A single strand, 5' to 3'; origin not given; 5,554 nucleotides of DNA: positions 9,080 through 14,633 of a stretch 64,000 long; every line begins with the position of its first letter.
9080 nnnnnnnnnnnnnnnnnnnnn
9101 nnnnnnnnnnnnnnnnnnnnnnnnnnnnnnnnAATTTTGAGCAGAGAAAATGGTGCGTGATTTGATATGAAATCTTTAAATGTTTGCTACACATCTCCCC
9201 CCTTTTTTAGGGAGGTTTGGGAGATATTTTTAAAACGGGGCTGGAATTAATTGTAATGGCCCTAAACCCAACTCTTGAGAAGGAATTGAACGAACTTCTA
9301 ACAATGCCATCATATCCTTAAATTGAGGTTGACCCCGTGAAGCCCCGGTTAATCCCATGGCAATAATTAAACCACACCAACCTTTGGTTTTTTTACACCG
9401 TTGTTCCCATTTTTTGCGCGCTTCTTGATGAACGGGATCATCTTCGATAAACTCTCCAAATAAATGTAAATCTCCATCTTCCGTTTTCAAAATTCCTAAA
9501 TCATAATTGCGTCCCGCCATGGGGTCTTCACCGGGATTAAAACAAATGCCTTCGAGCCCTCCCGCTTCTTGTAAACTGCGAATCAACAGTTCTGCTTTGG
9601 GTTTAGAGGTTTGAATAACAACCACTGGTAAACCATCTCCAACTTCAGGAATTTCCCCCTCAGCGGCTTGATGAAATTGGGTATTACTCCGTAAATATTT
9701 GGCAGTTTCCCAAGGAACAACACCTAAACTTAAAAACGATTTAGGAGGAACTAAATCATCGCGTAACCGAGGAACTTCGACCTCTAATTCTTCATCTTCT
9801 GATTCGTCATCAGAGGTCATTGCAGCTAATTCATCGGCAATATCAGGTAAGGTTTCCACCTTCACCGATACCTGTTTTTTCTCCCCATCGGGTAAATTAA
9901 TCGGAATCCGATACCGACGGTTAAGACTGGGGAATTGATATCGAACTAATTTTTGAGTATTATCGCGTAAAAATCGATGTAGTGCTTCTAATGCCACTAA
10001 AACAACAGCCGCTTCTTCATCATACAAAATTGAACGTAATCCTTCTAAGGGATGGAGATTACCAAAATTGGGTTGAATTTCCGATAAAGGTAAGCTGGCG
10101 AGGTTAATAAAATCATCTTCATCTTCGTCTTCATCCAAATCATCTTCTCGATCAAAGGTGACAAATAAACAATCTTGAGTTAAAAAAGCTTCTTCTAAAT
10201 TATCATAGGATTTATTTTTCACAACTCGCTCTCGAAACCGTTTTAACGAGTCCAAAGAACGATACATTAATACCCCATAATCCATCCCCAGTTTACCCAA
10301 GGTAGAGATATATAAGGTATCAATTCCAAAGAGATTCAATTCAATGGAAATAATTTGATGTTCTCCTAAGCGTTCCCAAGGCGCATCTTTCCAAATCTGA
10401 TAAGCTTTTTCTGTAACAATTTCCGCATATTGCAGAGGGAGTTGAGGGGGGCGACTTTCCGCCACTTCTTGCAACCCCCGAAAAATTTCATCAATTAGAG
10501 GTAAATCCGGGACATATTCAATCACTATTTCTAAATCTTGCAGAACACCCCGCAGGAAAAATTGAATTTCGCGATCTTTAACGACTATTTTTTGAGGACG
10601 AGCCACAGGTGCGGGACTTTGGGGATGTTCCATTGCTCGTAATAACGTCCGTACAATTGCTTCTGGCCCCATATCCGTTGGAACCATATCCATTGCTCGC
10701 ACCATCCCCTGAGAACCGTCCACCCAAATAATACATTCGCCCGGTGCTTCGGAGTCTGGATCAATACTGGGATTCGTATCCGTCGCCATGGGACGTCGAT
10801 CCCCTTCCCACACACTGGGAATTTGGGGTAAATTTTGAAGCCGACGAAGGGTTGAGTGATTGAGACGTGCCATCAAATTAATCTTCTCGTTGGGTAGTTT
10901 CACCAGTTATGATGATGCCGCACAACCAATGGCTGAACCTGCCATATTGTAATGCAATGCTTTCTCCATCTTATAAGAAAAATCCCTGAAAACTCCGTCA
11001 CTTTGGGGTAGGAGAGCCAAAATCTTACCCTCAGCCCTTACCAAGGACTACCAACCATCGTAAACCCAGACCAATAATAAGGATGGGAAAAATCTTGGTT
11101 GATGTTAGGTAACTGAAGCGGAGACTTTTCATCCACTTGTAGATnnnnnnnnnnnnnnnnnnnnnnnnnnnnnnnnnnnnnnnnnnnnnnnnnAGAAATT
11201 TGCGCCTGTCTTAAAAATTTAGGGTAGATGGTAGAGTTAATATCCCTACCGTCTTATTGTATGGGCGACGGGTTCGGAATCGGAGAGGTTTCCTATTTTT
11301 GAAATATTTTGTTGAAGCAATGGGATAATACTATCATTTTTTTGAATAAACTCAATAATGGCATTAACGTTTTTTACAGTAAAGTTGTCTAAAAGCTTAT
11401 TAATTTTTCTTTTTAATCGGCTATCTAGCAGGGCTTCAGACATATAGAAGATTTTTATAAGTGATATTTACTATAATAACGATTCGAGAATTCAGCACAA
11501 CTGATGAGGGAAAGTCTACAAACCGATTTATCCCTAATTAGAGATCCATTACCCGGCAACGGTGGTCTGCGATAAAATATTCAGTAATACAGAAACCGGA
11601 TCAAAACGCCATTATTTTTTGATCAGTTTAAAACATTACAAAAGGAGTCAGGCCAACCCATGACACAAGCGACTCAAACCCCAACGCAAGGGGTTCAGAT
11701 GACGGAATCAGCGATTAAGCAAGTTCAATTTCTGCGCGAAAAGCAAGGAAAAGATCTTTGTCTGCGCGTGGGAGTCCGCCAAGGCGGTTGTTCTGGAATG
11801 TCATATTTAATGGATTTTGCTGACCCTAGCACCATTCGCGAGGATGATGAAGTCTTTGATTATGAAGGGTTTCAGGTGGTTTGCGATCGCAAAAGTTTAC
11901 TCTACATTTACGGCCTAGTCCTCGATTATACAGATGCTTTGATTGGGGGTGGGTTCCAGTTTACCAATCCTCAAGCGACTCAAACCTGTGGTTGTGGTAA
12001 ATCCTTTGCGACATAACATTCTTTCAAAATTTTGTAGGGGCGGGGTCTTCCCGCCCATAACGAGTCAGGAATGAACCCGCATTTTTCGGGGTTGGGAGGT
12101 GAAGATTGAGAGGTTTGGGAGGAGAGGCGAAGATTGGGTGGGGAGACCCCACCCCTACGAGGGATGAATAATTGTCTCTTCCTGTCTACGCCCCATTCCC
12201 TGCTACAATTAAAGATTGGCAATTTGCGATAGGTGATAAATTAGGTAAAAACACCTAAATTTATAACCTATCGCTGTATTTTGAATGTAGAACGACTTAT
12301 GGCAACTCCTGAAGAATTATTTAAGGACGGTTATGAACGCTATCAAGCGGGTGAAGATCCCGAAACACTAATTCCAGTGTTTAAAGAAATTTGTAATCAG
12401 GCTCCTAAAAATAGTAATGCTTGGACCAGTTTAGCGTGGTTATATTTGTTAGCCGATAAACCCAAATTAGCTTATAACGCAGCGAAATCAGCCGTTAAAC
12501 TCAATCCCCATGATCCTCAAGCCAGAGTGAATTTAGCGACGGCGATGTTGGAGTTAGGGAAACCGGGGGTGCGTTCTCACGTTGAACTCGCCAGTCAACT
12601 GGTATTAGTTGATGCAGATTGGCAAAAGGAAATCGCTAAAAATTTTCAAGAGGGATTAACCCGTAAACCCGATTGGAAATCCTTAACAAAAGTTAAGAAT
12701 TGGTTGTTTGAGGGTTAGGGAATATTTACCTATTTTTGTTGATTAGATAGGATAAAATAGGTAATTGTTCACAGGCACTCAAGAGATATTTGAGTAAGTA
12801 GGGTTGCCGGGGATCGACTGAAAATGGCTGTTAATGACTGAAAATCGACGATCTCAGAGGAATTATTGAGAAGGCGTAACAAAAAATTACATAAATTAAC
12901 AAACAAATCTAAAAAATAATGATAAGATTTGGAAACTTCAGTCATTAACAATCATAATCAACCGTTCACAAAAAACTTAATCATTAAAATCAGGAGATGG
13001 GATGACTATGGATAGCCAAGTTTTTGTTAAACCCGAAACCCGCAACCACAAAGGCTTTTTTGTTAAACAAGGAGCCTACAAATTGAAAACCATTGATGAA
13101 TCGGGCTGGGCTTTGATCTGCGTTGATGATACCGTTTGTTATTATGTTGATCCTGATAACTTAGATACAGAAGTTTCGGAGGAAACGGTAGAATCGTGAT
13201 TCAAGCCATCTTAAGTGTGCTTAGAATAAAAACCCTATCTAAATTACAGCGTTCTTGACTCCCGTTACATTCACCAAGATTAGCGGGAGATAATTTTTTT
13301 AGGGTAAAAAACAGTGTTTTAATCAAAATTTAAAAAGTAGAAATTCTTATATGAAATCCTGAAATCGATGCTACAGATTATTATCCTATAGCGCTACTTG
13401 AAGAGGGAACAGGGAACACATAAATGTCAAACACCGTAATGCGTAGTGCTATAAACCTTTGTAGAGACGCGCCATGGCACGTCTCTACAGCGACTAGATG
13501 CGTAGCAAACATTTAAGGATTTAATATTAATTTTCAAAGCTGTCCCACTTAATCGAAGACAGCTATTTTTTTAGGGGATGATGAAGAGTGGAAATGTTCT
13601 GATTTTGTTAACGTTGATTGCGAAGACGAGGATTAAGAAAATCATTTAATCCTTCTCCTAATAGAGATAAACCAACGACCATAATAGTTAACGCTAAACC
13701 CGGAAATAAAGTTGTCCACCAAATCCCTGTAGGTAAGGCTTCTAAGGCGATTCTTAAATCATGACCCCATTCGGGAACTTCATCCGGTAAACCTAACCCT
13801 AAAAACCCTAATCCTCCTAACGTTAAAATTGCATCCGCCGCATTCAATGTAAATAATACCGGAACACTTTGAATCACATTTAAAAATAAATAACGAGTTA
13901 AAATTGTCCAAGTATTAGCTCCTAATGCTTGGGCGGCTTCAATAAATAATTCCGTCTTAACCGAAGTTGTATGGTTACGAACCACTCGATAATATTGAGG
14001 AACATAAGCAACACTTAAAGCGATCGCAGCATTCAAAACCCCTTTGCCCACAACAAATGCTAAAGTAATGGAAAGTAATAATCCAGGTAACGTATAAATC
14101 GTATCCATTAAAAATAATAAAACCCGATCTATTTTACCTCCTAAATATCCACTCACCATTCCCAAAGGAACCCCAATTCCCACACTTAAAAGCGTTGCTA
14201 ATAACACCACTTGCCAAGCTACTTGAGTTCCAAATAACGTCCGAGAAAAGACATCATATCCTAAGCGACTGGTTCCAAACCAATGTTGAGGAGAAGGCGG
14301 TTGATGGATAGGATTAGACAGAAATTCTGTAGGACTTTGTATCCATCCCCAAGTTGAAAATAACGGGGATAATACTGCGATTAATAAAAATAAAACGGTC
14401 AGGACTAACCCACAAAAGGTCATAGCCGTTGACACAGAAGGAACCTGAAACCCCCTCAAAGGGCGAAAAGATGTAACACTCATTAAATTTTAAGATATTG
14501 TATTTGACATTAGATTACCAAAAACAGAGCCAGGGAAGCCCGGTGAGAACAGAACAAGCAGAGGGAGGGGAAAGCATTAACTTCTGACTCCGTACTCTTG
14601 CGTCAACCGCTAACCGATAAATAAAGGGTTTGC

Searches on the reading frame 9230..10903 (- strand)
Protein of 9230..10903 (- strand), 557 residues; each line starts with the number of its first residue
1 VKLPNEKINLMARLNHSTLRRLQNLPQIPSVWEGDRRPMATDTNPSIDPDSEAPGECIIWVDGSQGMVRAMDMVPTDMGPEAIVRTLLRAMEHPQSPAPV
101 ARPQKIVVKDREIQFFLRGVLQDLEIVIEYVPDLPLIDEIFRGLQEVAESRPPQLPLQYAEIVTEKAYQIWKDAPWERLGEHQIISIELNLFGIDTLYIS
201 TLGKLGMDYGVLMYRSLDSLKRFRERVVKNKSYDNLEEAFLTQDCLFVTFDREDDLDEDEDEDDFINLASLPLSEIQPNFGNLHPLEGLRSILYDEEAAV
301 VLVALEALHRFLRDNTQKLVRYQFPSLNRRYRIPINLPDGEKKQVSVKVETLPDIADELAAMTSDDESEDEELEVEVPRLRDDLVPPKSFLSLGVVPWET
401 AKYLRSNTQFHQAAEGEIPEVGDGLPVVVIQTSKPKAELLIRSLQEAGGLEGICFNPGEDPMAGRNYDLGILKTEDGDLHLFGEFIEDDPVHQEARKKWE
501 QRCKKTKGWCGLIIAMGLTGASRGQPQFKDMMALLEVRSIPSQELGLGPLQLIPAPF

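Call 13: search_protein_families(library=pfam, proteins=[window:9230-10903:-], max_evalue=0.001)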
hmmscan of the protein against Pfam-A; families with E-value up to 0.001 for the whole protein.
window:9230-10903:- (557 aa): 2 families
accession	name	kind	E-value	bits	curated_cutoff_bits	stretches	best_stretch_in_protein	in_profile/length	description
PF22007.2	DUF6930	-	1.2e-40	138.9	27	1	18-145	1-123/123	Domain of unknown function (DUF6930)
PF23988.1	DUF7309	-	2.4e-11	43.8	27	1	165-261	6-99/170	Domain of unknown function (DUF7309)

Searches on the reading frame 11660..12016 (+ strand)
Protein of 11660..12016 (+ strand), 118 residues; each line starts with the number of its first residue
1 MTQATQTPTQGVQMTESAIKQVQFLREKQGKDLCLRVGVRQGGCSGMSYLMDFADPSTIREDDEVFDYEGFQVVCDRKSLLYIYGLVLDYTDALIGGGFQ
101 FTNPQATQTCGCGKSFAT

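Call 13: search_protein_families(library=pfam, proteins=[window:11660-12016:+], max_evalue=0.001)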
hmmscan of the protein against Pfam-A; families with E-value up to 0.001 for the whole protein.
window:11660-12016:+ (118 aa): 1 family
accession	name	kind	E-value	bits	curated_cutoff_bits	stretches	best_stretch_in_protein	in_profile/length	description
PF01521.26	Fe-S_biosyn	-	1e-19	71.2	26.3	1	12-114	3-110/110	Iron-sulphur cluster biosynthesis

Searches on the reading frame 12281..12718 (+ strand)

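Call 13: search_protein_families(library=pfam, proteins=[window:12281-12718:+], max_evalue=0.001)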
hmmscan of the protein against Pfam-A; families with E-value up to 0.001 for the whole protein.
window:12281-12718:+ (145 aa): 5 families
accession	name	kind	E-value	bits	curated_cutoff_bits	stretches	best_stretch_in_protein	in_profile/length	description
PF13431.12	TPR_17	-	1.5e-09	37.8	24.4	0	34-61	2-29/34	Tetratricopeptide repeat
PF14559.12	TPR_19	-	4.9e-07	30.4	25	1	56-94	2-40/68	Tetratricopeptide repeat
PF13428.12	TPR_14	-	9.5e-07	29.4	23.5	1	46-87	2-43/44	Tetratricopeptide repeat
PF23914.1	TPR_CcmH_CycH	-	2.9e-06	27.6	42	1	39-96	44-101/158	Cytochrome c-type biogenesis protein H TPR domain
PF12895.13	ANAPC3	-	2.8e-05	24.7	27.2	1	31-94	9-71/82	Anaphase-promoting complex, cyclosome, subunit 3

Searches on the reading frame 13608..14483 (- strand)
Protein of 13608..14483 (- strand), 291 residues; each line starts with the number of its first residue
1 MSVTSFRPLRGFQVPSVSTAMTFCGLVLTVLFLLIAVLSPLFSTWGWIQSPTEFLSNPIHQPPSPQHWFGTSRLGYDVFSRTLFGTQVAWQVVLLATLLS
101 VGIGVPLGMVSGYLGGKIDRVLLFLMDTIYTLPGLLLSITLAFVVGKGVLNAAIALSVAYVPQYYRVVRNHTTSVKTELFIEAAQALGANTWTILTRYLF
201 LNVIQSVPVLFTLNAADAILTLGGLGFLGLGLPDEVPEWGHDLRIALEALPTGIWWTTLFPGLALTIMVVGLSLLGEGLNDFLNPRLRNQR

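Call 14: search_protein_families(library=pfam, proteins=[window:13608-14483:-], max_evalue=0.001)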
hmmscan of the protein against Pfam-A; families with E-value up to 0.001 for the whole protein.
window:13608-14483:- (291 aa): 1 family
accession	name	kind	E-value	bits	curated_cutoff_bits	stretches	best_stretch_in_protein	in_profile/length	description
PF00528.27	BPD_transp_1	-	2.9e-24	86.2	26.4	1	104-288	1-183/184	Binding-protein-dependent transport system inner membrane component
